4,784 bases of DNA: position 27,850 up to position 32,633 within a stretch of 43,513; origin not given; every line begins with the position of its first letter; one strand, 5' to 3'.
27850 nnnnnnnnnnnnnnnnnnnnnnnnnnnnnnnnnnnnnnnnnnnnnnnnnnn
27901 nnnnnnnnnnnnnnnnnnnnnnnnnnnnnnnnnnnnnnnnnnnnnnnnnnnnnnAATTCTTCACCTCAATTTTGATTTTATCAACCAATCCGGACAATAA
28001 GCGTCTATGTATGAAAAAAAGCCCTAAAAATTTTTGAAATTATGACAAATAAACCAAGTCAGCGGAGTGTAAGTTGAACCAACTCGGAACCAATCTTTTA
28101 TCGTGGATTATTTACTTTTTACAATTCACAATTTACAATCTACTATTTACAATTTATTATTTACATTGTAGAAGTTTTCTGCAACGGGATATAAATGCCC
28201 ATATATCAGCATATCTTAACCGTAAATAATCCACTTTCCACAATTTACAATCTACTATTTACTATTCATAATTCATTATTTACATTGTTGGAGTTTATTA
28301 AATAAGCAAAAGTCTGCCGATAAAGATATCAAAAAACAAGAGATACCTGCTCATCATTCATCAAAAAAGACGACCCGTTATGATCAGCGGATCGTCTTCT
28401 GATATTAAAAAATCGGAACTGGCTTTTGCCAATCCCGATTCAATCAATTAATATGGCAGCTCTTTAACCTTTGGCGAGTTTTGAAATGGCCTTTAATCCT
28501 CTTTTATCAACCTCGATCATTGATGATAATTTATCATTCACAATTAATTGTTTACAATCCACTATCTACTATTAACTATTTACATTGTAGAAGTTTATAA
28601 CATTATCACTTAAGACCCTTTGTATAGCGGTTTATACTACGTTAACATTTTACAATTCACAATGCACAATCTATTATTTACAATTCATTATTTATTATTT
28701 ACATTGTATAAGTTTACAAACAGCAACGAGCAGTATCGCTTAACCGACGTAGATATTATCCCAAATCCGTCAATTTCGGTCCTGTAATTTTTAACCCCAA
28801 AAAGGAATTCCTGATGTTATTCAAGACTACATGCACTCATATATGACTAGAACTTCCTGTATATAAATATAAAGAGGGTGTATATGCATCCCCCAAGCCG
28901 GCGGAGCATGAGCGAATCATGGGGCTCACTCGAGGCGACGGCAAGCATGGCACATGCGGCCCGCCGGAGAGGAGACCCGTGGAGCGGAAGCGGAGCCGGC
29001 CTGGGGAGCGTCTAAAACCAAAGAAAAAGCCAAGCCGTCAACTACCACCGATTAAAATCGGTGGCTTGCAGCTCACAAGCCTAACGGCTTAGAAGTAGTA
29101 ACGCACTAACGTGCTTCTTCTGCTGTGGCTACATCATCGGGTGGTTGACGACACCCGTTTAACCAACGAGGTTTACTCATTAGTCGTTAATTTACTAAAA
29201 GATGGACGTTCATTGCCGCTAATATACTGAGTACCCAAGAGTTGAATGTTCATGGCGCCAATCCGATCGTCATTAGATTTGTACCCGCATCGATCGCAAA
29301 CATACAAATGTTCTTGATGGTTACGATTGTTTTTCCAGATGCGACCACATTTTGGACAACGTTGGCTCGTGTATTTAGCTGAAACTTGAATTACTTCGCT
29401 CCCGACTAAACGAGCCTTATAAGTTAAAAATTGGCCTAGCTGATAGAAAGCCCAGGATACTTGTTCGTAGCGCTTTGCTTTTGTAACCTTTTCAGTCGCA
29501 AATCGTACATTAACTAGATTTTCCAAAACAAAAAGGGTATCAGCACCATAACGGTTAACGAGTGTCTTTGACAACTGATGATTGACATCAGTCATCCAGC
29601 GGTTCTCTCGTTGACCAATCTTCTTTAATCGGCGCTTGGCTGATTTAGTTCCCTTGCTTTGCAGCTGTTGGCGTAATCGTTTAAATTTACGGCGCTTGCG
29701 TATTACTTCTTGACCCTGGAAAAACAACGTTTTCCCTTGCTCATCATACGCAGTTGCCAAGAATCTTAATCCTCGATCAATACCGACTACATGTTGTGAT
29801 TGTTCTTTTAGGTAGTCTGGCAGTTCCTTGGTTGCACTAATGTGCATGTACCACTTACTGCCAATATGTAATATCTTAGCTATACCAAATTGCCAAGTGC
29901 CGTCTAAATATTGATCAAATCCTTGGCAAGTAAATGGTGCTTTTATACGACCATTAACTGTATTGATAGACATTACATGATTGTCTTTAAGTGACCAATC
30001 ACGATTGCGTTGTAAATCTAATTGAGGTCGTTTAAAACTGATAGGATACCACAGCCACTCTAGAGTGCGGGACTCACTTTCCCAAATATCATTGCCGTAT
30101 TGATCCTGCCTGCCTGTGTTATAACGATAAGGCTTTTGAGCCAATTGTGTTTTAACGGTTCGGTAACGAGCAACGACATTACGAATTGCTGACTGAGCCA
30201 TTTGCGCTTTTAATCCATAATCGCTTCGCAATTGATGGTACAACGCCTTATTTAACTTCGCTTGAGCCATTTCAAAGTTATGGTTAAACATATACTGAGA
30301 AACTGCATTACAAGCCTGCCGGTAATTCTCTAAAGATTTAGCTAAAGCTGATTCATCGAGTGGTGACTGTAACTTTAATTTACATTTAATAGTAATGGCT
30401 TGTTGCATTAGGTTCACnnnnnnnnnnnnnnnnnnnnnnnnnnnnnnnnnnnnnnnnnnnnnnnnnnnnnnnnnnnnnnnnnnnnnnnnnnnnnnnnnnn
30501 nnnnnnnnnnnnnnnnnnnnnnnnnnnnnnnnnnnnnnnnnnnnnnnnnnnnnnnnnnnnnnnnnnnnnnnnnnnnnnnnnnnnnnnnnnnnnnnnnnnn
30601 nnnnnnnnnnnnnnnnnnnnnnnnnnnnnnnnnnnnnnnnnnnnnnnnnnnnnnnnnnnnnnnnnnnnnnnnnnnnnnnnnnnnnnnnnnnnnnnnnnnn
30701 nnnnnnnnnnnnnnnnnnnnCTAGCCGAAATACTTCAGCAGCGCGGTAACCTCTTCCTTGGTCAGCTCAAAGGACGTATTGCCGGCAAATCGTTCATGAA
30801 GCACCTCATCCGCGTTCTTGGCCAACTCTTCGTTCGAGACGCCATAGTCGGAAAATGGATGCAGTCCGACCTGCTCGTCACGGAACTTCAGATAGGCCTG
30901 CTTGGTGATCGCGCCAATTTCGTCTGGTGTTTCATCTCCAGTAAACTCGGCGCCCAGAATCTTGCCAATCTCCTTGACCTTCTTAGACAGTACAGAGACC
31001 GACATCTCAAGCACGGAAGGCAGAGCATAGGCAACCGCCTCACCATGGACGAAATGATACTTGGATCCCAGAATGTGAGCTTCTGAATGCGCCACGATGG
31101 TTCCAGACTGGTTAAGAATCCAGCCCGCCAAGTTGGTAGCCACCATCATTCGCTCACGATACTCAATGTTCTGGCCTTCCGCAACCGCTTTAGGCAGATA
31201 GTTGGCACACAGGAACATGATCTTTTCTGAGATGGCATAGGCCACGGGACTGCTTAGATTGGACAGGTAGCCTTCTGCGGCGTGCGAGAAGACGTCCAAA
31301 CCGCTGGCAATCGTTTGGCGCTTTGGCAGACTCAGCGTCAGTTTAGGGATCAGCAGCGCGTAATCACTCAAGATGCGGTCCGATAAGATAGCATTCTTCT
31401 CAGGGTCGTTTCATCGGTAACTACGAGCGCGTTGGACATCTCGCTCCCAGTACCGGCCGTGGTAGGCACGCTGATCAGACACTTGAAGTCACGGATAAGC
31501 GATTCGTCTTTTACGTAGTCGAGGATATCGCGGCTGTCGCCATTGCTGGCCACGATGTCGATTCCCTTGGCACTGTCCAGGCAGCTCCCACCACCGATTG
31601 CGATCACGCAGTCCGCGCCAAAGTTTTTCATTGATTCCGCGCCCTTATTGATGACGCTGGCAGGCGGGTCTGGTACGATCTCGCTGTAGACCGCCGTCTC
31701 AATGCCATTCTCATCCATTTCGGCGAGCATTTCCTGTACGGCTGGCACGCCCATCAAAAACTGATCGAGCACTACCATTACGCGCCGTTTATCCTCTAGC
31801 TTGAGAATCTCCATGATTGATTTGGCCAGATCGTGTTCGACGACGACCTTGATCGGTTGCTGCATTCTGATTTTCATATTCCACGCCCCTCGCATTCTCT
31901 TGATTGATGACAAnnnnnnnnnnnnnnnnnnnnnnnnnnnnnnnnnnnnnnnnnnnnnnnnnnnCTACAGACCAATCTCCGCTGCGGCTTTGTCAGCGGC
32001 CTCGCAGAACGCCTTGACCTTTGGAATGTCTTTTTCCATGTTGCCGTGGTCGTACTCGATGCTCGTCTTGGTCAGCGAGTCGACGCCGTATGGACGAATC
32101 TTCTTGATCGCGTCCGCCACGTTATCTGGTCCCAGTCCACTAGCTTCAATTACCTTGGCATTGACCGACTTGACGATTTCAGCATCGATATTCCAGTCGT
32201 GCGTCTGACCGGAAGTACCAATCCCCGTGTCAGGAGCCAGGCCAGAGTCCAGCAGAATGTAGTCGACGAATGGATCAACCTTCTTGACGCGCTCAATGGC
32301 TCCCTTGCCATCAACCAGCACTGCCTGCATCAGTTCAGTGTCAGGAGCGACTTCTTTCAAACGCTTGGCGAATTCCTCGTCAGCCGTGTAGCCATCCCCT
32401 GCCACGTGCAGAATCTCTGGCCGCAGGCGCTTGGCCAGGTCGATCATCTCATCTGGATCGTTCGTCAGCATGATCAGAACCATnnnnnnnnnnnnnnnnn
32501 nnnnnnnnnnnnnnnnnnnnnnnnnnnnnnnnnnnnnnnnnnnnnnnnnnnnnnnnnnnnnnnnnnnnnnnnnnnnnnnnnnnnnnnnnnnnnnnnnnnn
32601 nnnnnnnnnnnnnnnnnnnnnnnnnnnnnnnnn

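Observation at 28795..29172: GC-rich structured repeat family (4 copies); one copy sits exactly at the TnpB 3' end where an omegaRNA / right end is expected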

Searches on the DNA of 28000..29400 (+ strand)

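Call 8: search_dna_similar(query=window:28760-29020:+, collection=plasmids, mode=distant, max_rows=40)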
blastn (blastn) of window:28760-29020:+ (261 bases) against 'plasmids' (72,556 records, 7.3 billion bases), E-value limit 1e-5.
No match.

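Call 9: search_rna_families(source=window, start=28000, end=29400, threshold=evalue, max_evalue=10, show_alignments=3)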
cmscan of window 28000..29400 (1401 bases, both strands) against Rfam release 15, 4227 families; matches with E-value up to 10: 7.
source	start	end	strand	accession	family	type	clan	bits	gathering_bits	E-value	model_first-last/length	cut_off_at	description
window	28380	28458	+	RF02621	BSnc120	Gene; sRNA;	-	27.2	114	0.001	1-88/88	no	Brucella sRNA 120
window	28367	28441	-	RF02450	ncr1175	Gene; sRNA;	-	21.8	60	0.37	1-110/110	no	Bacillus sRNA ncr1175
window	28289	28409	-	RF02579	tsr26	Gene; sRNA;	-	19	141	7.4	1-122/122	no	S. aureus tsr26 small RNA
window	29045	29064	+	RF02351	psRNA14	Gene; sRNA;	-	18.6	60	4.8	14-33/84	no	Proteobacteria sRNA psRNA14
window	28363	28453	-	RF02618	SSRC34_2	Gene; sRNA;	-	17.7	48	7.5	1-125/125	no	Streptococcus sRNA 34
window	28066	28147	-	RF02607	AbsR25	Gene; sRNA;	-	17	47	5.4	1-164/164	no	Acinetobacter sRNA 25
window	29037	29180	+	RF02033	HEARO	Gene;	-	14.6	83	3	1-211/211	no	HNH endonuclease-associated RNA and ORF (HEARO) RNA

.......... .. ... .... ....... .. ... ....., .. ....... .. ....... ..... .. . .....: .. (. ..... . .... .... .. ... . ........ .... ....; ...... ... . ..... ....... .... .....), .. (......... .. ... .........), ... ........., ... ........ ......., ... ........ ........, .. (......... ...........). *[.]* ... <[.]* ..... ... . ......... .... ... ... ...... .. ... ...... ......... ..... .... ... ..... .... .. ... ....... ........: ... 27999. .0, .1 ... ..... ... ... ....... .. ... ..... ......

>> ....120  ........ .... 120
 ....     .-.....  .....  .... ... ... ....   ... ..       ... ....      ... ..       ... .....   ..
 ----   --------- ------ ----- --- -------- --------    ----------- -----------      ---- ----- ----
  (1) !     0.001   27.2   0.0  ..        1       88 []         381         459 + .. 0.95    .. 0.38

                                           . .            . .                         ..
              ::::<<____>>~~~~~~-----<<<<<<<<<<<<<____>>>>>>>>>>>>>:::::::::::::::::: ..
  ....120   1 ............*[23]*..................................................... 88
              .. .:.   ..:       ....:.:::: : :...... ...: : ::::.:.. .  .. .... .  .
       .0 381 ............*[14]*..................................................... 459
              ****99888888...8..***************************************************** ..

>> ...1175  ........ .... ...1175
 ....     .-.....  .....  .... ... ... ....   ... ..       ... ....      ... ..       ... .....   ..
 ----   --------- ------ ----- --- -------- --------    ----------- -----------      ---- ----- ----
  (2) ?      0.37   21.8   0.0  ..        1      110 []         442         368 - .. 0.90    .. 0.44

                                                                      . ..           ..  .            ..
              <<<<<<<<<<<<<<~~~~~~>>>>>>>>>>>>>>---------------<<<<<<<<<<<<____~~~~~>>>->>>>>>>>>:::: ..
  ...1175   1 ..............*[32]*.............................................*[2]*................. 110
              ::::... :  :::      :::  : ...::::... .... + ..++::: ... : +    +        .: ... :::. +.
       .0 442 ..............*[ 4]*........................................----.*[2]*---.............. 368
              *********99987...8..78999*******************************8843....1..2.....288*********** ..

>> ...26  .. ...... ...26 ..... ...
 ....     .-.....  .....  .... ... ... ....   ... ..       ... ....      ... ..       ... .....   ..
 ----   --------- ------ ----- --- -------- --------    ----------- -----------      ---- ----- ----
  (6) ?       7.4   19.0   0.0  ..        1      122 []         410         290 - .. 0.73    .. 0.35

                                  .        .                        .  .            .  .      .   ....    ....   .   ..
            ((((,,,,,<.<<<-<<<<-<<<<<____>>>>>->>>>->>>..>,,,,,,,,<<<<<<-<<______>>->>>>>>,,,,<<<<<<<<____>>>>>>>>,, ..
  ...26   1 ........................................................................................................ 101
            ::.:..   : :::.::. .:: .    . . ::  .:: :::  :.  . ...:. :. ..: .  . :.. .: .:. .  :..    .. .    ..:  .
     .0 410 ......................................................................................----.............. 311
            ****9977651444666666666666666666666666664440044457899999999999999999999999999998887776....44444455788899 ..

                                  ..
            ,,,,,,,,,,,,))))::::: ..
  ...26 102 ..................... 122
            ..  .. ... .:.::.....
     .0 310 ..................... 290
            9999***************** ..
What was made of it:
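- On Any Rfam 15 RNA family: No hit on the hairpin at E <= 10 in 28000-29400 (call 9).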

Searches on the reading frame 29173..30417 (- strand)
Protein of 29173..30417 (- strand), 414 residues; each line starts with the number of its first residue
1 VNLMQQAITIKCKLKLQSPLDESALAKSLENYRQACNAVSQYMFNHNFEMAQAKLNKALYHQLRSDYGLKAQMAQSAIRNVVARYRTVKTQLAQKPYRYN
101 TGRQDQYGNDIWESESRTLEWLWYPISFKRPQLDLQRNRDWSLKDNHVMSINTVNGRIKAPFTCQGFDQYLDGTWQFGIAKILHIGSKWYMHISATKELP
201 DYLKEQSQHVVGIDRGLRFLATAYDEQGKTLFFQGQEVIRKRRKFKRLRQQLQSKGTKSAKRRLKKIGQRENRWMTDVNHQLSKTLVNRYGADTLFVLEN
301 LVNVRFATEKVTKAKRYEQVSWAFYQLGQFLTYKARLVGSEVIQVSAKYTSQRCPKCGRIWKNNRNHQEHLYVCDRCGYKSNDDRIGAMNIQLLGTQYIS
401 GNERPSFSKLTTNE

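Call 11: search_protein_families(library=pfam, proteins=[window:29173-30417:-])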
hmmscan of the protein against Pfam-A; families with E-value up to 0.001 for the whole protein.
window:29173-30417:- (414 aa): 3 families
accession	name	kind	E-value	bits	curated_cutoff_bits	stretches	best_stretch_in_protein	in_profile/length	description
PF07282.18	Cas12f1-like_TNB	-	4.3e-20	72.1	26.3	1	324-391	1-60/60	Cas12f1-like, TNB domain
PF01385.25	OrfB_IS605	-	6.8e-14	52.5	30.5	1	204-292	12-105/120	Probable transposase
PF07754.17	HVO_2753_ZBP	-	0.0006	20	33.2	0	342-378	7-46/46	Small zinc finger protein HVO_2753-like, Zn-binding pocket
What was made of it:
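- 29173..30417 (-): tnpB (414 aa) with RuvC and zinc-ribbon motifs present. Pfam OrfB_IS605 and Cas12f1-like_TNB (call 11).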

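Call 39: search_solved_structures(query=window:29173-30417:-, show_alignments=1, max_evalue=0.00001)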
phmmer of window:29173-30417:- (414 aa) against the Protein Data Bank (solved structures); distinct sequences matched with E-value up to 0.00001: 14.
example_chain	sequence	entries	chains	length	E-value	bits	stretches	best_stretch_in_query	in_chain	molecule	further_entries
8j3r_A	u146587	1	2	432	1.7e-20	76.7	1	167-393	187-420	Transposase IS605 OrfB C-terminal domain-containing protein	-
8j1j_A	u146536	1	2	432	2.9e-20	75.9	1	167-393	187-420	Transposase IS605 OrfB C-terminal domain-containing protein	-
8j12_A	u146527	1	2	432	3.2e-20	75.8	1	167-393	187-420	Transposase IS605 OrfB C-terminal domain-containing protein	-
7wju_A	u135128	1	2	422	3.8e-19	72.3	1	167-393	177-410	OrfB_Zn_ribbon domain-containing protein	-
8dzj_A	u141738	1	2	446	4.4e-19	72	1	167-393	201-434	OrfB_Zn_ribbon domain-containing protein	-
8hr5_A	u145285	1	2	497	9e-17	64.4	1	203-410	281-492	Transposase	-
9nzp_A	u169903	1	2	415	1.5e-16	63.7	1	196-409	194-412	IS200/IS605 family element transposase accessory protein TnpB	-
9nzq_A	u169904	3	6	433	1.7e-16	63.5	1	167-395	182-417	Cas12f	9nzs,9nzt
9i8y_A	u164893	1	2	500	4.9e-14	55.4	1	184-395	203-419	CRISPR-associated endodeoxyribonuclease Cas12f1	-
9b0l_P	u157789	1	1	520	5.6e-13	51.9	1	197-395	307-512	TnpB-like protein L79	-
9nzo_B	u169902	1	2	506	4.7e-09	39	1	239-376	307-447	Cas12f Effector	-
9nzr_A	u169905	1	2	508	4.7e-09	39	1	239-376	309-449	Cas12f Nuclease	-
9yyg_A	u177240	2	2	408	6.2e-06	28.8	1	194-392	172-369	AI-designed RNA-guided nuclease | AI-generated RNA-guided nuclease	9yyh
7l48_A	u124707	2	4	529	7.9e-06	28.4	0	228-392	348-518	Cas12f | Cas12f1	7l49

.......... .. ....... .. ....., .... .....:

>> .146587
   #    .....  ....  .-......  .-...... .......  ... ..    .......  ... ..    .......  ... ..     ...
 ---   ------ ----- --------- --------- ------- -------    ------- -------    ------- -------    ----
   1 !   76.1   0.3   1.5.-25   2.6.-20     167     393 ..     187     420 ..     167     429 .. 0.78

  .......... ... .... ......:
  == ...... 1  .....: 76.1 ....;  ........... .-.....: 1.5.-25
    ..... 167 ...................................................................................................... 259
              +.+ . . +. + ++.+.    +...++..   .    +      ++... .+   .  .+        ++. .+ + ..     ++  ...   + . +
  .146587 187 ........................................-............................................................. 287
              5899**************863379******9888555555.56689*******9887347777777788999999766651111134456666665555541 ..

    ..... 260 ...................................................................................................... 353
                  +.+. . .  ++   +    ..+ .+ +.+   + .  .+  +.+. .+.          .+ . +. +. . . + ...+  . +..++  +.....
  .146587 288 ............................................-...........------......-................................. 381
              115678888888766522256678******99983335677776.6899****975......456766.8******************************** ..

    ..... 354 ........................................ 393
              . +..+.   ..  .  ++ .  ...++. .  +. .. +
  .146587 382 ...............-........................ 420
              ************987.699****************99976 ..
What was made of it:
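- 29173..30417 (-): Matches to solved TnpB/Cas12f structures at E = 1.7e-20 (call 39).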

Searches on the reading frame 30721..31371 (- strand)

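Call 11: search_protein_families(library=pfam, proteins=[window:30721-31371:-])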
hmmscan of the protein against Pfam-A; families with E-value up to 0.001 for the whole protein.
window:30721-31371:- (216 aa): 1 family
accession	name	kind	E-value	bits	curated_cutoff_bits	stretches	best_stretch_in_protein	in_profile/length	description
PF25137.1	ADH_Fe_C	-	8.7e-37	127.1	27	1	20-213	1-191/194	Fe-containing alcohol dehydrogenase family, C-terminal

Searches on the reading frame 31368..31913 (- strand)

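Call 11: search_protein_families(library=pfam, proteins=[window:31368-31913:-])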
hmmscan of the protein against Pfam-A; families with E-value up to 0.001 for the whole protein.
window:31368-31913:- (181 aa): 2 families
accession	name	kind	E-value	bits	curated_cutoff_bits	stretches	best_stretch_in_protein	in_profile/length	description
PF00465.25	Fe-ADH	-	8.5e-36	123.5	31.3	1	20-173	1-151/168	Iron-containing alcohol dehydrogenase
PF13685.12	Fe-ADH_2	-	4.1e-08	33.8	28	1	25-118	2-93/149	Iron-containing alcohol dehydrogenase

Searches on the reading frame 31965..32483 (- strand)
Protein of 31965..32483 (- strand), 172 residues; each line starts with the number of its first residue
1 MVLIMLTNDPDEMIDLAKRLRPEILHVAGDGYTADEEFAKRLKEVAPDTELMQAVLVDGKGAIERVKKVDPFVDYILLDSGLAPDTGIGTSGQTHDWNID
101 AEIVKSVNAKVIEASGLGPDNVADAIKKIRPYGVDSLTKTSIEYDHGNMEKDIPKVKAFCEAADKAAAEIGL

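Call 33: search_protein_families(library=pfam, max_evalue=0.01, proteins=[window:31965-32483:-])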
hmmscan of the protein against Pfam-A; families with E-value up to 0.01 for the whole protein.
window:31965-32483:- (172 aa): 1 family
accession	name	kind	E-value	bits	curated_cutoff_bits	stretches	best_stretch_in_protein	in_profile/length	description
PF00697.28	PRAI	-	1.3e-09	38.4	22.7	1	9-161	59-192/193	N-(5'phosphoribosyl)anthranilate (PRA) isomerase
